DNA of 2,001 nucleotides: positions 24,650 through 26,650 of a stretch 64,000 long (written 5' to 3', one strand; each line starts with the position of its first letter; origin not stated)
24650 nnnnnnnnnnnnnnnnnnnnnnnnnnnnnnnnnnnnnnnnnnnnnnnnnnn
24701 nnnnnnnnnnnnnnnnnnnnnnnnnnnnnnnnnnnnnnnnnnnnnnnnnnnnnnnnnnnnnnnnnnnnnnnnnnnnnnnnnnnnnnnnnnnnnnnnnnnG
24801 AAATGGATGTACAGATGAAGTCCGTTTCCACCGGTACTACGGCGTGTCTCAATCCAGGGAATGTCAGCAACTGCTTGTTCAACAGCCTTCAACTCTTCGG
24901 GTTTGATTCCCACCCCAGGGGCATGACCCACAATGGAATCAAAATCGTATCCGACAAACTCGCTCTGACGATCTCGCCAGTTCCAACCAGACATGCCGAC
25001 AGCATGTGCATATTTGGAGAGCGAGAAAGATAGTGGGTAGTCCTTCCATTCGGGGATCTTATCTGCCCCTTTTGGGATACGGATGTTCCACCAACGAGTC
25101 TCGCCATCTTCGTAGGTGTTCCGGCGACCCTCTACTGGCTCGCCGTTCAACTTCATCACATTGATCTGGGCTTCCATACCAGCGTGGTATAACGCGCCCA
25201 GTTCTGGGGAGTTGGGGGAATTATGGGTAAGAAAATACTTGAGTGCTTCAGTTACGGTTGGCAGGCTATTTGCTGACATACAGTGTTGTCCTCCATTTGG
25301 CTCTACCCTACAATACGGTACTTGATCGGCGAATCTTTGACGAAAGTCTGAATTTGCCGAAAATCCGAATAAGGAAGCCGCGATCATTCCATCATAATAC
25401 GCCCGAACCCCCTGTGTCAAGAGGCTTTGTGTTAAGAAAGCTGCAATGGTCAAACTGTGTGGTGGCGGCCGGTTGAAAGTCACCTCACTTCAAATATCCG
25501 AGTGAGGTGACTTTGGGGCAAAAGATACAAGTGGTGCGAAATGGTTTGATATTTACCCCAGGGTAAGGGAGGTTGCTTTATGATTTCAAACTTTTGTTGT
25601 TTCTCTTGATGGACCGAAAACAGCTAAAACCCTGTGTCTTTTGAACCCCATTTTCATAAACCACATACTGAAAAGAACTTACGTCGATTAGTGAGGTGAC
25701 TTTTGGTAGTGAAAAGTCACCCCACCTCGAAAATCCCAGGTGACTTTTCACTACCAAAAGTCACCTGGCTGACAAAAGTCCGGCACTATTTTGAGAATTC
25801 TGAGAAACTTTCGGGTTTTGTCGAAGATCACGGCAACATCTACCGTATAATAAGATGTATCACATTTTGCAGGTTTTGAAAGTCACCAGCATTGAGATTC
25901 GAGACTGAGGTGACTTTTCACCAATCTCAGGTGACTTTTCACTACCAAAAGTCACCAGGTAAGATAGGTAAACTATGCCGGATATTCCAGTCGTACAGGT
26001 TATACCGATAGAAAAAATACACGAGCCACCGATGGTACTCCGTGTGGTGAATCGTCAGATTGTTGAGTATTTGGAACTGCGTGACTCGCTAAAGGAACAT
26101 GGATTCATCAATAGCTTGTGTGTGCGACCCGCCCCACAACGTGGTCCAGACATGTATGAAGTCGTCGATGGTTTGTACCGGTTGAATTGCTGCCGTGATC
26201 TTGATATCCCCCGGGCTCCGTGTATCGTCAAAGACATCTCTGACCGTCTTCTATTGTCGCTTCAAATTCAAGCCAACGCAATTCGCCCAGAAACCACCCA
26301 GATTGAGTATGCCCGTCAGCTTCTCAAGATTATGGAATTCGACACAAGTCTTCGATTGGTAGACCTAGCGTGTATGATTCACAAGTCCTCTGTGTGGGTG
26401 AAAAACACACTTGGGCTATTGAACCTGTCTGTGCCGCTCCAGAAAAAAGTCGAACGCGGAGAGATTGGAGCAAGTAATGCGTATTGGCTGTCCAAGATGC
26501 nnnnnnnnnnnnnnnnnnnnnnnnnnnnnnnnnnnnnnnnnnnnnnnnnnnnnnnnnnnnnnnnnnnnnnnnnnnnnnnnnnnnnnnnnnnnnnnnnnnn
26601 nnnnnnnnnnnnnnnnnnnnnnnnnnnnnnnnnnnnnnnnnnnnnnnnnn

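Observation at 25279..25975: Iteron array between the divergent primase-helicase and parB genes: candidate replication origin and centromere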

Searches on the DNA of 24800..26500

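Call 12: search_rna_families(source=window, start=24800, end=26500, threshold=evalue, max_evalue=1)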
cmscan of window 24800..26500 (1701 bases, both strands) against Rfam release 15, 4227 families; matches with E-value up to 1: 8.
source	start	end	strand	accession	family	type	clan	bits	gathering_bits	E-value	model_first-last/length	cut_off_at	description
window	25692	25767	-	RF03916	MIR400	Gene; miRNA;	-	27.5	83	0.0049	1-103/103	no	MIR400 microRNA precursor family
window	25698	25762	-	RF03642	MIR5743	Gene; miRNA;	-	26.4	111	0.027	1-81/81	no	MIR5743 microRNA precursor family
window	25691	25770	+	RF00832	mir-71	Gene; miRNA;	-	25.2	50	0.021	1-73/73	no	mir-71 microRNA precursor family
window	25691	25768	-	RF04174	MIR4208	Gene; miRNA;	-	24.6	140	0.6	1-191/191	no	MIR4208 microRNA precursor family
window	25697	25763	-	RF00642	mir-23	Gene; miRNA;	-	24.2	52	0.028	1-73/73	no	mir-23 microRNA precursor family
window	25690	25769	-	RF00832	mir-71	Gene; miRNA;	-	24.2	50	0.037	1-73/73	no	mir-71 microRNA precursor family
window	25695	25766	-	RF03903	mir-679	Gene; miRNA;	-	21.5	80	0.17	1-74/74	no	mir-679 microRNA precursor family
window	25693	25767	+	RF03331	mir-247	Gene; miRNA;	-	20.2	70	0.26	1-89/89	no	mir-247 microRNA precursor family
